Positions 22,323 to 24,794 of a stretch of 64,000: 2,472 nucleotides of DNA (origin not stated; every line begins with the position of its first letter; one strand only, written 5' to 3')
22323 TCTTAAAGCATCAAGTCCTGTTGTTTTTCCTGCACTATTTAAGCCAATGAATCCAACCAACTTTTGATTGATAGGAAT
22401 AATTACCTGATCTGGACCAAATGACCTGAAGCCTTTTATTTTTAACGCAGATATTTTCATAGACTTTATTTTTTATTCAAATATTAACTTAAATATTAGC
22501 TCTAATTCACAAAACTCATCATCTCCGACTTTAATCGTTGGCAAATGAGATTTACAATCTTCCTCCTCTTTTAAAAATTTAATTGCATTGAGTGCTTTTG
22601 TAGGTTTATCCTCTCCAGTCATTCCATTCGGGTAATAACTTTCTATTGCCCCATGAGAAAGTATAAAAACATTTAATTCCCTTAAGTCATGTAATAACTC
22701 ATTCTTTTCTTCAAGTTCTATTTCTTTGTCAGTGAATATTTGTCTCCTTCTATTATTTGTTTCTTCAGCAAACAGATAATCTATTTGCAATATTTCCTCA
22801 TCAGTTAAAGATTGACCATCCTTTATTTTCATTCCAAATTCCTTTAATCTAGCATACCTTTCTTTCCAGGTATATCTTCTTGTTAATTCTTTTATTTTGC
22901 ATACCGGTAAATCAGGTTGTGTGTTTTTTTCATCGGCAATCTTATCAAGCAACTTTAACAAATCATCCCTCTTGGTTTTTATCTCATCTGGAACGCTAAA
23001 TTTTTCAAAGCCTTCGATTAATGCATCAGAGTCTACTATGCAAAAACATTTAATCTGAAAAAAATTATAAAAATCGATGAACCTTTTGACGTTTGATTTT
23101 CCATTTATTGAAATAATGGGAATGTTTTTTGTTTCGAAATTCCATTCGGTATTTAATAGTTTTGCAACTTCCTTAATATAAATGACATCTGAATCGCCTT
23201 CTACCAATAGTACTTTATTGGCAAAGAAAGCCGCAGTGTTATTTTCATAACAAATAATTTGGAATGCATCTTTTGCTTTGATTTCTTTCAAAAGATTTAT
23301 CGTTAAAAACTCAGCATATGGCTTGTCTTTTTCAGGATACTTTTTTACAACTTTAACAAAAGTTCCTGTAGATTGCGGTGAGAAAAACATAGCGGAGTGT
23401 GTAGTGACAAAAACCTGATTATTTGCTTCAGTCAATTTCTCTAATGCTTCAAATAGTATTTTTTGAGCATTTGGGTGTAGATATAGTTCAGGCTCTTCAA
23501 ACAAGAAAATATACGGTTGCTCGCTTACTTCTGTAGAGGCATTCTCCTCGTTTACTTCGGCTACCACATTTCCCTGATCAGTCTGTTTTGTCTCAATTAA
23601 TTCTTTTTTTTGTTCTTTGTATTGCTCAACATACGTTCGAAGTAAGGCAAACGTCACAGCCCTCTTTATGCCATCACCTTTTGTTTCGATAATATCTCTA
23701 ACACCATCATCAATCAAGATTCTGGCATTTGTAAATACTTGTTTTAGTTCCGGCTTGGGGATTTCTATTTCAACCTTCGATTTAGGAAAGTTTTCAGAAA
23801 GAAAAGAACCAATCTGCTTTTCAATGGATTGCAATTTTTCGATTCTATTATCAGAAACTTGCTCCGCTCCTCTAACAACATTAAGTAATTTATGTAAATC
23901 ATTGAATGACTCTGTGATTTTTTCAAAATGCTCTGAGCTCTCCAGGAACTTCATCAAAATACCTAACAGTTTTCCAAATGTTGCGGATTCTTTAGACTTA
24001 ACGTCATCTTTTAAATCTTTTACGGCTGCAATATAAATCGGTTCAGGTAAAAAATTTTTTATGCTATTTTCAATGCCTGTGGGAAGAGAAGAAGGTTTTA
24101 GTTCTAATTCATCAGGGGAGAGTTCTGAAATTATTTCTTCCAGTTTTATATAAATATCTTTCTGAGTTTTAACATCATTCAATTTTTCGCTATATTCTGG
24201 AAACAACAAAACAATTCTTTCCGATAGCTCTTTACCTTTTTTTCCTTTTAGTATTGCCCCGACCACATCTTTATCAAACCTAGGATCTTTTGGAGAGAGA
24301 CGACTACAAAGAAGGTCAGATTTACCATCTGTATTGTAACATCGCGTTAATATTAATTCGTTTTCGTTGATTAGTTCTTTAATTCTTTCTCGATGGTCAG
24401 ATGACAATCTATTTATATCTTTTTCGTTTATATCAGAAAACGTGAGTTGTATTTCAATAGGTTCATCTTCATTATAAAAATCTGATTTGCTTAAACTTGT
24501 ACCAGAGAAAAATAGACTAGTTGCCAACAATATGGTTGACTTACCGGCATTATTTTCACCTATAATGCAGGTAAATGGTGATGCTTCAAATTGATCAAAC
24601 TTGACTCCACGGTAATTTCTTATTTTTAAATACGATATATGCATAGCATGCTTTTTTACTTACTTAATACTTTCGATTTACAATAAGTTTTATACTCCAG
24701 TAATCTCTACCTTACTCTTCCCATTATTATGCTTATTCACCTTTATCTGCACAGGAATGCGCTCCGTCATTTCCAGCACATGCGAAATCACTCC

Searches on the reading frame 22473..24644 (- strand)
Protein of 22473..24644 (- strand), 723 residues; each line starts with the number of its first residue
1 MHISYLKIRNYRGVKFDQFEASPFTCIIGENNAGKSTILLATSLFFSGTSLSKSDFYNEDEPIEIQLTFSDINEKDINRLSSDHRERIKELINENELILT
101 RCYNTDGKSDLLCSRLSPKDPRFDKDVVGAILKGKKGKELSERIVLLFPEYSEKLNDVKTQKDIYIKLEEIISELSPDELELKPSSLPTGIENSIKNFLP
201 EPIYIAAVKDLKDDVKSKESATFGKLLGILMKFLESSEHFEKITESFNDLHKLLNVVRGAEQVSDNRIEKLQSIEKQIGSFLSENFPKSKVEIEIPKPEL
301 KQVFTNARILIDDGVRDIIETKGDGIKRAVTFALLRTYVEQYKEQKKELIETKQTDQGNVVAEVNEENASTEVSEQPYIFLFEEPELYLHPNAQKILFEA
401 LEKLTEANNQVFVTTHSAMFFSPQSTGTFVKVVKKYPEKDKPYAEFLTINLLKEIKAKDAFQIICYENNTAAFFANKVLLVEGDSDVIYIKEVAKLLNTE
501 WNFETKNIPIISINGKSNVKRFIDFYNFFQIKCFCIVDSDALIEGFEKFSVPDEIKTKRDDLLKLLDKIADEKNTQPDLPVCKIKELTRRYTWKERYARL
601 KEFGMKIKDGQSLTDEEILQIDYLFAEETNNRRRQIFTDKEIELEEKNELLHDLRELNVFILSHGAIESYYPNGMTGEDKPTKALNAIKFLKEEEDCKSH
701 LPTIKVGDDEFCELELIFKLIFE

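Call 48: search_protein_families(library=padloc, proteins=[window:22473-24644:-], max_evalue=0.0001)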
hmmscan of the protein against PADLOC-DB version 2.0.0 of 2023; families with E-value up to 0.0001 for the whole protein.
window:22473-24644:- (723 aa): 81 families (the best 25 are shown)
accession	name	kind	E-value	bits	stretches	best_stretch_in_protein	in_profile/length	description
PDLC02358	Old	-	2.4e-97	325.1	2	185-600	125-506/578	Old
PDLC02979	AriA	-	6.6e-33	113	1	1-418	1-370/373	-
PDLC00070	GajA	-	1.3e-29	101.3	2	205-606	156-503/596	AAA ATPase domain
PDLC00067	GajA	-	1.2e-26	91.4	2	363-541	291-461/604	AAA ATPase domain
PDLC00085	GajA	-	3.7e-26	90.1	2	1-70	1-71/580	AAA ATPase domain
PDLC00094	GajA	-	8.1e-25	85.3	2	376-541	301-455/569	AAA ATPase domain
PDLC00096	GajA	-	1.6e-24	84.6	2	247-563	187-483/630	AAA ATPase domain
PDLC04168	GajA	-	2.8e-24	83.7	2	372-594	272-481/570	-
PDLC00091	GajA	-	3.8e-24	83.5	2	360-541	282-470/627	AAA ATPase domain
PDLC00080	GajA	-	1.5e-22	78.1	3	1-78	1-95/622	AAA ATPase domain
PDLC00069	GajA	-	1.6e-22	77.7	2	379-554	337-508/687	AAA ATPase domain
PDLC00066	GajA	-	2.3e-22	77.3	2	367-542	269-435/567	AAA ATPase domain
PDLC00071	GajA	-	7e-22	75.9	2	380-544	277-440/588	AAA ATPase domain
PDLC00099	GajA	-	1.1e-21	75.5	2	377-546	299-466/626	AAA ATPase domain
PDLC00077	GajA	-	1.6e-21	74.5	2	378-542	335-500/616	AAA ATPase domain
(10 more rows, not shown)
